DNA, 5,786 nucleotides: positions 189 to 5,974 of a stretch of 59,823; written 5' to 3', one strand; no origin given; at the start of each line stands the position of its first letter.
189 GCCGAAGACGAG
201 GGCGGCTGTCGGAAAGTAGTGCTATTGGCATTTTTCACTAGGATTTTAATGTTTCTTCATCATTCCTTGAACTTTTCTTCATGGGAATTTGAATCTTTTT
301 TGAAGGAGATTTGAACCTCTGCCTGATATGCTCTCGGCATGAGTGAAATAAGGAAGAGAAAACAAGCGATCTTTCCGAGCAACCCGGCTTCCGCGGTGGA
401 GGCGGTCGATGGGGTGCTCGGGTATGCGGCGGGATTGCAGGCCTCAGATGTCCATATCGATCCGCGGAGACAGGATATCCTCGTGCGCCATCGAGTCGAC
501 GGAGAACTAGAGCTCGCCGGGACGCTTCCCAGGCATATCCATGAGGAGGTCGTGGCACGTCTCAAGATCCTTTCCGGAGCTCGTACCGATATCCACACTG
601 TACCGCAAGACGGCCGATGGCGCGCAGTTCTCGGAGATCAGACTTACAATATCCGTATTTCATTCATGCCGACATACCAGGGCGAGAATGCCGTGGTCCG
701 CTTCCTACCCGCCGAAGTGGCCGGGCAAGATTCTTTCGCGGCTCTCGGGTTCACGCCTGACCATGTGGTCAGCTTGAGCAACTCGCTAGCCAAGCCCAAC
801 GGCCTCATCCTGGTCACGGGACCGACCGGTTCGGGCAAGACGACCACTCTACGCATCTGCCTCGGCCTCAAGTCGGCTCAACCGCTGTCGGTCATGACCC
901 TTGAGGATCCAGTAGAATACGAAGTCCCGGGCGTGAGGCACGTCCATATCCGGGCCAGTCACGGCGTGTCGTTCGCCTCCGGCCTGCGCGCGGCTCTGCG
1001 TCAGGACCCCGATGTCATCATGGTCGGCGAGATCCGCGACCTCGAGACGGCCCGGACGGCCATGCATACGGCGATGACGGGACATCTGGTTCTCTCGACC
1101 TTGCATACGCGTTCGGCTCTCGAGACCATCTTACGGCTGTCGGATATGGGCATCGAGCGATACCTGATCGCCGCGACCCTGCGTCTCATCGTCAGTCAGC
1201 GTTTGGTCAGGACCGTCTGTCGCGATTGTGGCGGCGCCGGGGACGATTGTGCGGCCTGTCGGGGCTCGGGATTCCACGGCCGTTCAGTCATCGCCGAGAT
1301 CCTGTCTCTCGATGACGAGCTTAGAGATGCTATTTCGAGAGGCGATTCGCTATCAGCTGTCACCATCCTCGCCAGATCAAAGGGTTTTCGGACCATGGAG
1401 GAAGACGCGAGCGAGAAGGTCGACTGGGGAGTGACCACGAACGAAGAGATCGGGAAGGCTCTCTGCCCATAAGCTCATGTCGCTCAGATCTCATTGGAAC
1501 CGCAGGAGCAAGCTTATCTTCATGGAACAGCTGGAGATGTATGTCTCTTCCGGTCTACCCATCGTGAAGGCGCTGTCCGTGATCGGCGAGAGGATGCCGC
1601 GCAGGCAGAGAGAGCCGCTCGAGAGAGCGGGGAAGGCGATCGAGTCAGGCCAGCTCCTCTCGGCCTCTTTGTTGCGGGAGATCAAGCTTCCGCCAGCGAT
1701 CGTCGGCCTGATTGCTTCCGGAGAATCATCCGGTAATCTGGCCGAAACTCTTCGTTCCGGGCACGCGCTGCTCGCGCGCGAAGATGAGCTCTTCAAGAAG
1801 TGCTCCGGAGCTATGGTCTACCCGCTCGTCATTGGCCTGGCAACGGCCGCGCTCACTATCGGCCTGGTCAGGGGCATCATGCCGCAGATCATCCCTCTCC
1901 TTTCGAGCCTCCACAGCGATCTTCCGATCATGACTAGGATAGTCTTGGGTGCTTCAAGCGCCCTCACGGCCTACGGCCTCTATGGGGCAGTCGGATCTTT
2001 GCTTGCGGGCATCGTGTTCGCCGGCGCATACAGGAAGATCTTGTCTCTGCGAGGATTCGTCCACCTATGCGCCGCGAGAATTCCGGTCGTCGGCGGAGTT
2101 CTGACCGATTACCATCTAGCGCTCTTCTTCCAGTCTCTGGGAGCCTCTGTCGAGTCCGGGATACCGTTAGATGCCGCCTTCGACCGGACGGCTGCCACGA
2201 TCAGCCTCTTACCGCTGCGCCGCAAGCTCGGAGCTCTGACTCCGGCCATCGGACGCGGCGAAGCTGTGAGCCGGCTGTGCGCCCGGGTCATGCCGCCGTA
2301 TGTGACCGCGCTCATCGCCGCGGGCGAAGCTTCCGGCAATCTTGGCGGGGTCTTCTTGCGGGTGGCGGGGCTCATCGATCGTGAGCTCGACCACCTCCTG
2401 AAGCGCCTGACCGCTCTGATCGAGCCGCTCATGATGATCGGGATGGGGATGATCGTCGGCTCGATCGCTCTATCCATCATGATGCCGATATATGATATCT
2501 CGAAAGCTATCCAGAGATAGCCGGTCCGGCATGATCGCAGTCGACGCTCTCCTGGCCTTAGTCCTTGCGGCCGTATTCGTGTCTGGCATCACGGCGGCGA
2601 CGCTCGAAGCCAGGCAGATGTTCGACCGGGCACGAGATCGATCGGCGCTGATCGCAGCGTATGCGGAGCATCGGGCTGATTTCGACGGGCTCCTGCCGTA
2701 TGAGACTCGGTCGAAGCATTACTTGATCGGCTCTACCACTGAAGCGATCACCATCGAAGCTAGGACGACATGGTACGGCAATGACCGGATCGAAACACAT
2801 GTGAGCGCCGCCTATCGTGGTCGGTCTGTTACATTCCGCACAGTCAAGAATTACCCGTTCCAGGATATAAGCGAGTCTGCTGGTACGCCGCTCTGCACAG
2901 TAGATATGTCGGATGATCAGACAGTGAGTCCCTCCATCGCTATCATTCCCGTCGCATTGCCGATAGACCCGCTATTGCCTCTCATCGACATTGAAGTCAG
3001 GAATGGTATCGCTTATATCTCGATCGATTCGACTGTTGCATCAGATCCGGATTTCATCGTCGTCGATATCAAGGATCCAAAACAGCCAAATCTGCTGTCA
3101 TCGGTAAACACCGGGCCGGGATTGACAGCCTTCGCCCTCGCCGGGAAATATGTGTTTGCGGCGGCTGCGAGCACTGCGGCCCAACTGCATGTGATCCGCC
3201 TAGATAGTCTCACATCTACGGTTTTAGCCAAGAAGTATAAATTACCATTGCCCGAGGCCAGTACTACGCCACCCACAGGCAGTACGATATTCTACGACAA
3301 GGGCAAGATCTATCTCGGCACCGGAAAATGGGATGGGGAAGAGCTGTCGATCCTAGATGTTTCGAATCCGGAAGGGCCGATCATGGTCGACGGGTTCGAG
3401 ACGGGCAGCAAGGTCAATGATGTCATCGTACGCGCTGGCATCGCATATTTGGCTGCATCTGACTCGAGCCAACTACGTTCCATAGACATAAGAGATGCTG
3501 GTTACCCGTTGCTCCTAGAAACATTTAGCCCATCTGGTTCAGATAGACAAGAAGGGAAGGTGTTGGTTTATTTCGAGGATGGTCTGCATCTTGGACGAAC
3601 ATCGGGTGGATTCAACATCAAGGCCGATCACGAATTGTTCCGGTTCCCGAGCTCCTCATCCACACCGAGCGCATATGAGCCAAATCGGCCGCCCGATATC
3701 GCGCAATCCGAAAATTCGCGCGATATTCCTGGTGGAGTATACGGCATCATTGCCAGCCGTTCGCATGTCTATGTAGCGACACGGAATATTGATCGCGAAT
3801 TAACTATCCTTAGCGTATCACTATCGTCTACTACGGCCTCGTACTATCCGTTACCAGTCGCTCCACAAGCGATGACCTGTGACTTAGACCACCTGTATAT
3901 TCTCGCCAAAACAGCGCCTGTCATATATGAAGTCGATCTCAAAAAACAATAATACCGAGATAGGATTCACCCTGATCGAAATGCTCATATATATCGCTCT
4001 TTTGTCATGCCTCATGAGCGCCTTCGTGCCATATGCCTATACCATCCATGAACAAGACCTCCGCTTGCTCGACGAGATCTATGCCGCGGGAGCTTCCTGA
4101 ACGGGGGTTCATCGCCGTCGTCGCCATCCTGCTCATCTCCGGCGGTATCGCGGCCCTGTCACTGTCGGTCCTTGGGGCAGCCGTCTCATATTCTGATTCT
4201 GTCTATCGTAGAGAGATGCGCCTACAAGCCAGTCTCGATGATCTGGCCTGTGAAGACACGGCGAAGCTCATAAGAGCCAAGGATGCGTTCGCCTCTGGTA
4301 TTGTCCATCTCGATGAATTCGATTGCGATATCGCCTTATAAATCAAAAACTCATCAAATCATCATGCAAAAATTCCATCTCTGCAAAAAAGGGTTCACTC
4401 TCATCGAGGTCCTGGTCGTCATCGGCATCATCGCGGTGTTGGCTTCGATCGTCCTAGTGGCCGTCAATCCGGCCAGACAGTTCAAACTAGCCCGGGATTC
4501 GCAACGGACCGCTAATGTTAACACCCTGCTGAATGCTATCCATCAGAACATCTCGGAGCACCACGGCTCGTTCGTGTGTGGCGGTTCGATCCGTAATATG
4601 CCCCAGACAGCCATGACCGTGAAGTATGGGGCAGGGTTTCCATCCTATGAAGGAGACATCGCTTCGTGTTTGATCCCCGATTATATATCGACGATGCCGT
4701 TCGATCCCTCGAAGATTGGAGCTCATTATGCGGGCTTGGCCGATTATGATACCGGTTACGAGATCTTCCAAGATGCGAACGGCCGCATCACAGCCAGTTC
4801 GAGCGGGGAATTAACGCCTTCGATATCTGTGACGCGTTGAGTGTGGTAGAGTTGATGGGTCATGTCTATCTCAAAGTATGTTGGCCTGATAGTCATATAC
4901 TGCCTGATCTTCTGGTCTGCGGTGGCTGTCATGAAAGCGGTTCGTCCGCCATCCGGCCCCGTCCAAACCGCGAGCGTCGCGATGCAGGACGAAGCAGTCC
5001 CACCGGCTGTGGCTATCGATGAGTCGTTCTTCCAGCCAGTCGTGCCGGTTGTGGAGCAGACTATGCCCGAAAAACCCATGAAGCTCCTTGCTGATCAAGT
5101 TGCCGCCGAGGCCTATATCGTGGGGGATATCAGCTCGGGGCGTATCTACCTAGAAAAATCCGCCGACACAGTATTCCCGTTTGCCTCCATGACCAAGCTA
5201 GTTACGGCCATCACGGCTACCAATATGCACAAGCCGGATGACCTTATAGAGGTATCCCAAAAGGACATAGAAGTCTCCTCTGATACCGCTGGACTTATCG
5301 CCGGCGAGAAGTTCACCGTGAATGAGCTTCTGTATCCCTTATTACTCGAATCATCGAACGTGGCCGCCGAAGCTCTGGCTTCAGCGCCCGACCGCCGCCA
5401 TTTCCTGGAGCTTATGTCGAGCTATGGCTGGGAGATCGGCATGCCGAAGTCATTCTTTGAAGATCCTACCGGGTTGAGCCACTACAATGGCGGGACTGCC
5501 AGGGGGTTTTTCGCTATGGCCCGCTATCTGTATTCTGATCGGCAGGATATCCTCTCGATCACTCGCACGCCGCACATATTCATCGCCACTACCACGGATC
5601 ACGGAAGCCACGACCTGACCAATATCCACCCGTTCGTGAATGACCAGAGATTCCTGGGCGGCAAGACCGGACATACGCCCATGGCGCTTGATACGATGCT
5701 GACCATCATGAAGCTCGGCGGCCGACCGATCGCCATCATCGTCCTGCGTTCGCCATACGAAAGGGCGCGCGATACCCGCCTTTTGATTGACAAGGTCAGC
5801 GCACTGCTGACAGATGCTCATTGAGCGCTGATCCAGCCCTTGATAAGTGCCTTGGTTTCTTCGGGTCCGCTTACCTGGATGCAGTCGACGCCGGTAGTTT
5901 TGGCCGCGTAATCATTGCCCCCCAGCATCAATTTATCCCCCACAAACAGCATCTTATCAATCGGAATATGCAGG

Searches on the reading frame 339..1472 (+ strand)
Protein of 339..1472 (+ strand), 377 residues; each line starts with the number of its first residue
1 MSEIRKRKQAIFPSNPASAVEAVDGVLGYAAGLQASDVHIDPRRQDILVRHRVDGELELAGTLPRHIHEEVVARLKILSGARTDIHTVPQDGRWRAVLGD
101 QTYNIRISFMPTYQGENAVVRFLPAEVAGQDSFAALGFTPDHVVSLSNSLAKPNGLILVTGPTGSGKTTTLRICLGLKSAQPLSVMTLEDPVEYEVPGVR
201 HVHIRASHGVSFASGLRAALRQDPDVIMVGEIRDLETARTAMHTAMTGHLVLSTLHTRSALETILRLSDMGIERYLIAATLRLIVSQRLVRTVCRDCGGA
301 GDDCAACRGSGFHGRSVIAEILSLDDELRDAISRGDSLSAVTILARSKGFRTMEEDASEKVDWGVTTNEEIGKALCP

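Call 7: search_protein_families(library=pfam, proteins=[window:339-1472:+], max_evalue=0.01)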
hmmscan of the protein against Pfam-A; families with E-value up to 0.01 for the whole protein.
window:339-1472:+ (377 aa): 6 families
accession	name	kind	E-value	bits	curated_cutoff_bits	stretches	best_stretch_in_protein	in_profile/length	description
PF00437.27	T2SSE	-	3.2e-99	332.5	24.9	1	21-371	10-368/370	Type II/IV secretion system protein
PF13401.12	AAA_22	-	0.00052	20.8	27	1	154-198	5-33/130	AAA domain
PF25199.1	nSTAND_NTPase5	-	0.002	18.4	34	1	151-172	38-59/145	Novel STAND NTPase 5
PF03266.21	NTPase_1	-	0.0044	17.3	23.9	0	157-172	2-17/168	NTPase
PF13191.12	AAA_16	-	0.0056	17.6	32.6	0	153-175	22-45/167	AAA ATPase domain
PF03377.19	TAL_effector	-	0.0074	17.1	28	0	135-147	20-32/34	TAL effector repeat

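Call 13: find_encoding_contigs(protein=window:339-1472:+, flank=10000, max_places=6)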
Protein window:339-1472:+ (377 aa): 4 contigs read that carry it; 4 places shown.
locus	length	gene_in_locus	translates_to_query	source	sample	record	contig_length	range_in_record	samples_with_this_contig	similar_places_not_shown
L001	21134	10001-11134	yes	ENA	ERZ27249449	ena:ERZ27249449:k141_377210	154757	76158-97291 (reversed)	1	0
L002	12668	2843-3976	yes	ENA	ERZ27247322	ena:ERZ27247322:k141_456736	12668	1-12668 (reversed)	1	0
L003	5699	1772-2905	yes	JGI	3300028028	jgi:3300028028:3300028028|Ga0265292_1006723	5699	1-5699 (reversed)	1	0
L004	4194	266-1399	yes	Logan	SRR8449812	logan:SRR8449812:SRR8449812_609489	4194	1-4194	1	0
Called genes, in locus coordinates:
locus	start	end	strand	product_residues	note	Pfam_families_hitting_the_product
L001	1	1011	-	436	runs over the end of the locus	PF13393:tRNA-synt_His, PF00587:tRNA-synt_2b, PF03129:HGTP_anticodon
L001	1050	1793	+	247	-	PF01509:TruB_N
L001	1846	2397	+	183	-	-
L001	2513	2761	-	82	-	PF21748:UPF0150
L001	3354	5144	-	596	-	PF00009:GTP_EFTU, PF01926:MMR_HSR1, PF22042:EF-G_D2, PF03144:GTP_EFTU_D2, PF00679:EFG_C, PF21018:BipA_C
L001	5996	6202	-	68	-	-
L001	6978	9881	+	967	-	PF18998:Flg_new_2 (weak), PF17957:Big_7, PF01471:PG_binding_1 (weak)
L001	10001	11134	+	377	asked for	PF00437:T2SSE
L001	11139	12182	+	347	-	PF00482:T2SSF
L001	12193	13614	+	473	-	-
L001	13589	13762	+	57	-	PF07963:N_methyl (weak)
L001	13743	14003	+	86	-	-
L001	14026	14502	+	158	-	PF07963:N_methyl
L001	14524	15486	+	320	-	PF00768:Peptidase_S11, PF13354:Beta-lactamase2 (weak)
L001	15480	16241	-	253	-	PF08282:Hydrolase_3, PF03332:PMM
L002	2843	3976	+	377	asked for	PF00437:T2SSE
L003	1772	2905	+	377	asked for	PF00437:T2SSE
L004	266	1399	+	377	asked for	PF00437:T2SSE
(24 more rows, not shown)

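Call 59: find_homologous_proteins(query=window:339-1472:+, max_evalue=1e-60)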
Query window:339-1472:+ (377 aa): 7450 proteins with E <= 1e-60 among 8000 candidates; the best 120 are listed.
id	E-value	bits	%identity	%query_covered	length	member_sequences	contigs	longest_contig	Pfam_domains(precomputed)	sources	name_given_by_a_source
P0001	4.4e-245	830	100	100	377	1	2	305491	PF00437.27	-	-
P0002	4.4e-179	613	73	100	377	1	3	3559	PF00437.27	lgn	-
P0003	2.1e-174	598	72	100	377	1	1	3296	PF00437.27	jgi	jgi:type II secretory ATPase GspE/PulE/Tfp pilus assembly ATPase PilB-like protein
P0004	4.4e-172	590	73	97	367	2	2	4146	PF00437.27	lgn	-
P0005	2.0e-171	588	75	93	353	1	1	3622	PF00437.27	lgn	-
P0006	1.5e-166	572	72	94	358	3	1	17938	PF00437.27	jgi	-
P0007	9.8e-166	569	68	99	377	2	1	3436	PF00437.27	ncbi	-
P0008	1.6e-164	565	71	94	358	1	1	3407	PF00437.27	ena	-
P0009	1.8e-164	565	69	99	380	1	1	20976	PF00437.27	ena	-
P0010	7.3e-164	563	70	99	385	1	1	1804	PF00437.27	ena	-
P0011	1.6e-163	562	66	99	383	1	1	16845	PF00437.27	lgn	-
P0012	5.0e-163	560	68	99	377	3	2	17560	PF00437.27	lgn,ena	-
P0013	1.3e-162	559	69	99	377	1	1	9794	PF00437.27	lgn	-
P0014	8.2e-160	550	67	99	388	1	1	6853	PF00437.27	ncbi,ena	-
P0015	1.5e-159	549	72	96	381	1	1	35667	PF00437.27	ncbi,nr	ncbi:MAG: type II/IV secretion system protein [Patescibacteria group bacterium]|nr:type II/IV secret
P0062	4.8e-148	511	64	97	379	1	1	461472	PF00437.27,PF13191.13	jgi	-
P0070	2.2e-147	509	62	98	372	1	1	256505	PF00437.27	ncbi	ncbi:MAG: GspE/PulE family protein [Patescibacteria group bacterium]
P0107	2.6e-145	502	60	99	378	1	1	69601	PF00437.27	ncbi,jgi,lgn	ncbi:MAG: type 4 fimbrial assembly protein PilB, type pilus assembly protein PilB [Candidatus Parcub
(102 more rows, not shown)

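Call 60: find_encoding_contigs(protein=P0062, flank=10000, max_places=2)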
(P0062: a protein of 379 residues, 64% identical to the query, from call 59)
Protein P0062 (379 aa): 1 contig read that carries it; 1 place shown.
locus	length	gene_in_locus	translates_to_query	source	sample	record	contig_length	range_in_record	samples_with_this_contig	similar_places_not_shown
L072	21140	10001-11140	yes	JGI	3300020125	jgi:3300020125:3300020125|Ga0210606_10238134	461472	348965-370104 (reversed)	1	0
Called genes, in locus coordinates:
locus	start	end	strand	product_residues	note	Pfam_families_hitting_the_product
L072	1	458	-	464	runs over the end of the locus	PF13393:tRNA-synt_His, PF00587:tRNA-synt_2b, PF03129:HGTP_anticodon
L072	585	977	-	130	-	-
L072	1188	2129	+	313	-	PF13310:Virulence_RhuM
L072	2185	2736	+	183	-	-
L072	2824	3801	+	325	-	PF03703:bPH_2, PF04326:SLFN_AlbA_2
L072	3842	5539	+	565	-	-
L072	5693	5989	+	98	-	-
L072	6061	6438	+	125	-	-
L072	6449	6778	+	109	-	-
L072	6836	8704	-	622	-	PF00009:GTP_EFTU, PF01926:MMR_HSR1 (faint), PF22042:EF-G_D2, PF03144:GTP_EFTU_D2, PF00679:EFG_C, PF21018:BipA_C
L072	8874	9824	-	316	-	-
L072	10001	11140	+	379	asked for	PF00437:T2SSE, PF13191:AAA_16 (faint)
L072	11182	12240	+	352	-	PF00482:T2SSF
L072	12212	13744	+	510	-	PF08309:LVIVD (faint)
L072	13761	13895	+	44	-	-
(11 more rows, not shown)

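Call 61: find_encoding_contigs(protein=P0070, flank=10000, max_places=2)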
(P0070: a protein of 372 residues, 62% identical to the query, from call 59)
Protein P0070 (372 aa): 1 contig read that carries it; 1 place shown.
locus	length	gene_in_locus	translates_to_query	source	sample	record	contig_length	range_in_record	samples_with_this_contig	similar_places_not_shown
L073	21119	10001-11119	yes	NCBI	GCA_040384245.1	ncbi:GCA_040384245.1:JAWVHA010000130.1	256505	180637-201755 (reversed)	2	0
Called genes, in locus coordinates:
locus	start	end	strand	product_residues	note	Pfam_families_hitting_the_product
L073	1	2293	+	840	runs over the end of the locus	PF00521:DNA_topoisoIV, PF03989:DNA_gyraseA_C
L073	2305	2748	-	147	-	PF18895:T4SS_pilin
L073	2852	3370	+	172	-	PF01135:PCMT (weak), PF13489:Methyltransf_23, PF01209:Ubie_methyltran, PF01728:FtsJ (weak), PF13847:Methyltransf_31, PF08241:Methyltransf_11, PF08242:Methyltransf_12, PF13649:Methyltransf_25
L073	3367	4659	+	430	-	PF01547:SBP_bac_1, PF13416:SBP_bac_8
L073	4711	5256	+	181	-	-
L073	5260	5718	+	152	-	PF04956:TrbC (weak), PF18895:T4SS_pilin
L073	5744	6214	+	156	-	PF18895:T4SS_pilin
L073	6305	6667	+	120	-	PF18895:T4SS_pilin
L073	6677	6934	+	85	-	-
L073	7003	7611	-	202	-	-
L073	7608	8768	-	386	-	-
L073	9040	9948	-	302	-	-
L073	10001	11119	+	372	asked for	PF00437:T2SSE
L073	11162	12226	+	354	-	PF00482:T2SSF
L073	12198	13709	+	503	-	PF08309:LVIVD (faint)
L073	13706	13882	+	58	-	-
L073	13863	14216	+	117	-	-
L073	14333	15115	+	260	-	PF07963:N_methyl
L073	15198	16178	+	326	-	PF00768:Peptidase_S11, PF02113:Peptidase_S13 (faint)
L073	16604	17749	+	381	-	PF13433:Peripla_BP_5, PF13458:Peripla_BP_6, PF01094:ANF_receptor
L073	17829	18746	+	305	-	PF00892:EamA (faint)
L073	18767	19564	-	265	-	PF01978:TrmB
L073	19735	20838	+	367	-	PF13458:Peripla_BP_6, PF01094:ANF_receptor (weak)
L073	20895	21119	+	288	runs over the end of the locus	PF02653:BPD_transp_2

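Call 62: find_encoding_contigs(protein=P0107, flank=10000, max_places=2)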
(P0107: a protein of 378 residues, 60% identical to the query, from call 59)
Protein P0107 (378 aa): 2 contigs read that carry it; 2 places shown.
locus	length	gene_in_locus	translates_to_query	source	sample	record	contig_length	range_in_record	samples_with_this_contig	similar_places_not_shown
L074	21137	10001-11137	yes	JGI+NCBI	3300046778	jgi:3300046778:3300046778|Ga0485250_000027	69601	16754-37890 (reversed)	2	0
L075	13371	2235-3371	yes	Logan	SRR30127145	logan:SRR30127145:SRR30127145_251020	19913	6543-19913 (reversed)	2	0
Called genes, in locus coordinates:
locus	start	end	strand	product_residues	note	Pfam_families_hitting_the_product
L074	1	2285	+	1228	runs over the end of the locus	PF04997:RNA_pol_Rpb1_1, PF00623:RNA_pol_Rpb1_2, PF04983:RNA_pol_Rpb1_3, PF05000:RNA_pol_Rpb1_4, PF04998:RNA_pol_Rpb1_5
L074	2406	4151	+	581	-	PF00664:ABC_membrane, PF02463:SMC_N (weak), PF00005:ABC_tran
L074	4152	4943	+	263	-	PF01509:TruB_N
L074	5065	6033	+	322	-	PF05157:MshEN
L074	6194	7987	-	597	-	PF00009:GTP_EFTU, PF01926:MMR_HSR1, PF22042:EF-G_D2, PF03144:GTP_EFTU_D2, PF00679:EFG_C, PF21018:BipA_C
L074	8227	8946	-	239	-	-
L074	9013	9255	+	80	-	-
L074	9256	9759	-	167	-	-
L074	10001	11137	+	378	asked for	PF00437:T2SSE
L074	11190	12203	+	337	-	PF00482:T2SSF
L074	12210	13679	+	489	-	-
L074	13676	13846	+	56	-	-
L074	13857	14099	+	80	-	-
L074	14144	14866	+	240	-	PF02616:SMC_ScpA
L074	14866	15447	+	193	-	PF04079:SMC_ScpB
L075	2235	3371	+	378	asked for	PF00437:T2SSE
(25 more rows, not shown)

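Call 77: search_protein_families(library=pfam, proteins=[L073:14333-15115:+], max_evalue=0.01)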
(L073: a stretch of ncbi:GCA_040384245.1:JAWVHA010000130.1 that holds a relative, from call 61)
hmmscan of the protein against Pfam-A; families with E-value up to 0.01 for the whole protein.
L073:14333-15115:+ (260 aa): 1 family
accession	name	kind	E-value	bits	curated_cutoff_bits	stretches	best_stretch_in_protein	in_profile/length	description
PF07963.17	N_methyl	-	3.9e-08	33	21.2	1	109-134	2-27/27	Prokaryotic N-terminal methylation motif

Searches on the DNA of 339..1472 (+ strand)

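Call 96: search_rna_families(source=L073, start=16200, end=16480, threshold=evalue, max_evalue=1, show_alignments=1)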
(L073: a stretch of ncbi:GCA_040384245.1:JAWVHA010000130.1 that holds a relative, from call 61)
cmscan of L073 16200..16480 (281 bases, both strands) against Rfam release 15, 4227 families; matches with E-value up to 1: 1.
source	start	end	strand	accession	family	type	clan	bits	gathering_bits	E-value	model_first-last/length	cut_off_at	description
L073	16200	16241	+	RF01394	isrK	Gene; sRNA;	-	15.4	50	0.37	35-77/77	5'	isrK Hfq binding RNA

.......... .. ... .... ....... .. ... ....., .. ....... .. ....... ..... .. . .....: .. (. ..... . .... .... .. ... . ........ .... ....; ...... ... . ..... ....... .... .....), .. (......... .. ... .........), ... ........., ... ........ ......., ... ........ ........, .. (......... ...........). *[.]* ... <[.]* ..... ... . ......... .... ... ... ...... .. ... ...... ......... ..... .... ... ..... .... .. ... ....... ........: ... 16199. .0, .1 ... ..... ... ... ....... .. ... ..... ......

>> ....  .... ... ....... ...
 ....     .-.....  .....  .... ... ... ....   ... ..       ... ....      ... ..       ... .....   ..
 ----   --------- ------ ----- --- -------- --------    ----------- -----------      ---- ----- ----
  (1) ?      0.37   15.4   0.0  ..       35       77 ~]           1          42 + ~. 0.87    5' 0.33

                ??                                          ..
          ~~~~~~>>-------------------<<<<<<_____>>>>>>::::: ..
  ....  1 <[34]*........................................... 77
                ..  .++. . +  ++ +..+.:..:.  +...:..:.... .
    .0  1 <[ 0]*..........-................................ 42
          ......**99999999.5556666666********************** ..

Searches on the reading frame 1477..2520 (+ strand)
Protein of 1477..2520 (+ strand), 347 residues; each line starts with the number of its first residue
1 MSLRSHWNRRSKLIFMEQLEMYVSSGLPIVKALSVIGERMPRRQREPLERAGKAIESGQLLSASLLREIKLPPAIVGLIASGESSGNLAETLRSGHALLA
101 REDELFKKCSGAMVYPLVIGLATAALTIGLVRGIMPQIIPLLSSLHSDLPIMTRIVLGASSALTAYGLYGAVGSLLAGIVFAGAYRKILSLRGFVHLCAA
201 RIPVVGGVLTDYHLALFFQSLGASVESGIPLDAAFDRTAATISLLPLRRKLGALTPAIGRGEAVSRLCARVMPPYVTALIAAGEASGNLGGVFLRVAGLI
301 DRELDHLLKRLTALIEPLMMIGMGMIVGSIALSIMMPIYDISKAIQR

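Call 7: search_protein_families(library=pfam, proteins=[window:1477-2520:+], max_evalue=0.01)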
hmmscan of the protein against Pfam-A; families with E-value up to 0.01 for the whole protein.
window:1477-2520:+ (347 aa): 1 family
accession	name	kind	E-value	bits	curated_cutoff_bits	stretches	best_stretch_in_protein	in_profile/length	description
PF00482.28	T2SSF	-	5.4e-38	130.2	25.2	2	217-337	1-125/125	Type II secretion system (T2SS), protein F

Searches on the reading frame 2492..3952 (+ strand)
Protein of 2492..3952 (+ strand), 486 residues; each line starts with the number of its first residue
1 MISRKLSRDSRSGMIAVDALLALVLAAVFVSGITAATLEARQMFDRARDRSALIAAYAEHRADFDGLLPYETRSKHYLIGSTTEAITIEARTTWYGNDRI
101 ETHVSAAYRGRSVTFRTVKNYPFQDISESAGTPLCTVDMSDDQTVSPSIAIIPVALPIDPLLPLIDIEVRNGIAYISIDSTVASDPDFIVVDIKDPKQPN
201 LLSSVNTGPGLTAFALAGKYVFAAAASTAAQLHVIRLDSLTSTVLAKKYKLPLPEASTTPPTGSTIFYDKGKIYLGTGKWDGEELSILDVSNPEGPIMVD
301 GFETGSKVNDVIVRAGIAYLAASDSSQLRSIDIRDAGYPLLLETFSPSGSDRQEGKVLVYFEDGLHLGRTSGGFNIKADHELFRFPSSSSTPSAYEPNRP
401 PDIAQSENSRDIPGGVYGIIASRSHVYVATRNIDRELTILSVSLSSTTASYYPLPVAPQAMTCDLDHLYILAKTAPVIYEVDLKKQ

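Call 7: search_protein_families(library=pfam, proteins=[window:2492-3952:+], max_evalue=0.01)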
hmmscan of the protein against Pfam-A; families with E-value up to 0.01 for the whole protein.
window:2492-3952:+ (486 aa): 1 family
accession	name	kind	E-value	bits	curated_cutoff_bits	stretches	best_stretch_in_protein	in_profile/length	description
PF08309.17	LVIVD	-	0.0011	18.7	20.2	0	182-207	16-42/42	LVIVD repeat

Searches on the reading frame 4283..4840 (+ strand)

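Call 7: search_protein_families(library=pfam, proteins=[window:4283-4840:+], max_evalue=0.01)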
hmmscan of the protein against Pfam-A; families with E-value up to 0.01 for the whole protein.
window:4283-4840:+ (185 aa): 1 family
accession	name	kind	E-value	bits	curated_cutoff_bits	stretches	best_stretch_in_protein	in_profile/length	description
PF07963.17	N_methyl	-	6.4e-08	32.3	21.2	1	35-58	4-27/27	Prokaryotic N-terminal methylation motif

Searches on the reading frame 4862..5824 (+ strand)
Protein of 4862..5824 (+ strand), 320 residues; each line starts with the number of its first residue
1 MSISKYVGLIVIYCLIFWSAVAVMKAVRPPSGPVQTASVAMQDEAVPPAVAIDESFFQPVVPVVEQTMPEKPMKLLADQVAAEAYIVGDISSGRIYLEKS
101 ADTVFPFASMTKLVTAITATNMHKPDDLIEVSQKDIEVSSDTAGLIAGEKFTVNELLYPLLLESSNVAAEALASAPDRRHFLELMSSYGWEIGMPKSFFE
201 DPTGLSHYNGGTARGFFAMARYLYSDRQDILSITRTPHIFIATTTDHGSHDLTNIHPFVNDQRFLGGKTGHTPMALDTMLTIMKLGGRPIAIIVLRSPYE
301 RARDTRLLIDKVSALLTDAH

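Call 7: search_protein_families(library=pfam, proteins=[window:4862-5824:+], max_evalue=0.01)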
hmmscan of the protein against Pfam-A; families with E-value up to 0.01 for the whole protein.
window:4862-5824:+ (320 aa): 3 families
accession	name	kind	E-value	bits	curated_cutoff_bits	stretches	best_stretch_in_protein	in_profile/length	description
PF00768.25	Peptidase_S11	-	1.3e-27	97.3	27.6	1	77-295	7-235/239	D-alanyl-D-alanine carboxypeptidase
PF13354.11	Beta-lactamase2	-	6.1e-07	29.4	22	1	89-233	6-154/214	Beta-lactamase enzyme family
PF00144.29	Beta-lactamase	-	0.0027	17.4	27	1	81-120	29-65/329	Beta-lactamase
